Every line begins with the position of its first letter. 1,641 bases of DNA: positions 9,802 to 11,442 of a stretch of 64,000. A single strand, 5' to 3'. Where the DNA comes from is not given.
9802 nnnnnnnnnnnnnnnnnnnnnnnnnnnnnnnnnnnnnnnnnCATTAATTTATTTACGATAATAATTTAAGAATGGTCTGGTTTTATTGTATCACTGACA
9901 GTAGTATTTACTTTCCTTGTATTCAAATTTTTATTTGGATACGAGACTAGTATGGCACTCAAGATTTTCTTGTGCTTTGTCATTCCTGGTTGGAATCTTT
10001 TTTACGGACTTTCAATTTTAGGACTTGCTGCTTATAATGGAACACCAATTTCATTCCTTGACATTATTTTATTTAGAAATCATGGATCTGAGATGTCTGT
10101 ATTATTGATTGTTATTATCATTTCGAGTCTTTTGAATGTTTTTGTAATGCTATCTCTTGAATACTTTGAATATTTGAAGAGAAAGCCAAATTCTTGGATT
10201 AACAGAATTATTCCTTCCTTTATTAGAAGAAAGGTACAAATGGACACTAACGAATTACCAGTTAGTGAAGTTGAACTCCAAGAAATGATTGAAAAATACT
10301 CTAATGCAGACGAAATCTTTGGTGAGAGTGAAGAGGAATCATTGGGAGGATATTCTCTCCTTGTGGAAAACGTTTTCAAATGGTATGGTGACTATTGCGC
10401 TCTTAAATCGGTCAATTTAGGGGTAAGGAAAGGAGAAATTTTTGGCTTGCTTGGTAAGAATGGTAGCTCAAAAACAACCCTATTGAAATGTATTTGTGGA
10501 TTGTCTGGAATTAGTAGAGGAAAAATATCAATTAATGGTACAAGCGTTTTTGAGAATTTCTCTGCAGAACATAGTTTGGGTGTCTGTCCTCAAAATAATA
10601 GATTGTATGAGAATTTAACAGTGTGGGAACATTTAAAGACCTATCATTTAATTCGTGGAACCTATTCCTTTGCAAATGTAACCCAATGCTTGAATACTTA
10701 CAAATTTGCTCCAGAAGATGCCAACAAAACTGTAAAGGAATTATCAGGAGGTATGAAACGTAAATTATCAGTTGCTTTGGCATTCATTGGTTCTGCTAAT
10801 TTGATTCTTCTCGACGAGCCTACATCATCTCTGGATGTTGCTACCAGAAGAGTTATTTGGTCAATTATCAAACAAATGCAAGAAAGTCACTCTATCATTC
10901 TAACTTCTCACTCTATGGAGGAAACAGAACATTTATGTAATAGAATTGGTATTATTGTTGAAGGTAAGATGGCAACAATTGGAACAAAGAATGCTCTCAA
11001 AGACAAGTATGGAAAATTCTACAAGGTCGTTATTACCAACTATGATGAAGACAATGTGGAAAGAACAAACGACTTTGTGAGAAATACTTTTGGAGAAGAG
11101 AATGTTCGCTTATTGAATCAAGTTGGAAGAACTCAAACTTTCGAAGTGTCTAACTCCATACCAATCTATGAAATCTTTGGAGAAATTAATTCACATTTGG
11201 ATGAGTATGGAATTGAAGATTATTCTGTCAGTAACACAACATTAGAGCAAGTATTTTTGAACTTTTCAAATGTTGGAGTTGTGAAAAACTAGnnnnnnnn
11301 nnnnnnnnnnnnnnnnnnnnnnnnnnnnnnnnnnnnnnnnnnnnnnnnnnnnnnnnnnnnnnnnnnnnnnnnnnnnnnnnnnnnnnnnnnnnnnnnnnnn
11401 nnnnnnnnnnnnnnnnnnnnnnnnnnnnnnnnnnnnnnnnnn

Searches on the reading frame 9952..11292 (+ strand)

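Call 14: search_protein_families(library=pfam, proteins=[window:9952-11292:+], max_evalue=0.001)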
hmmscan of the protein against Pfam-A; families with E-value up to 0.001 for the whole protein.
window:9952-11292:+ (446 aa): 4 families
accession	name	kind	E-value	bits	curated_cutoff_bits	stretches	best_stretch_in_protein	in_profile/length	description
PF00005.33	ABC_tran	-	6.5e-28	98.5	25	1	151-292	1-137/137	ABC transporter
PF13304.12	AAA_21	-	3.8e-12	47.3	27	1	262-323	236-301/304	AAA domain, putative AbiEii toxin, Type IV TA system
PF02463.25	SMC_N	-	4e-07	30.1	40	1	229-336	109-213/220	RecF/RecN/SMC N terminal domain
PF23321.1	R1_ABCA1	-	0.00059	20.3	27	0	355-427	2-74/75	ABCA1-like, C-terminal R1 regulatory domain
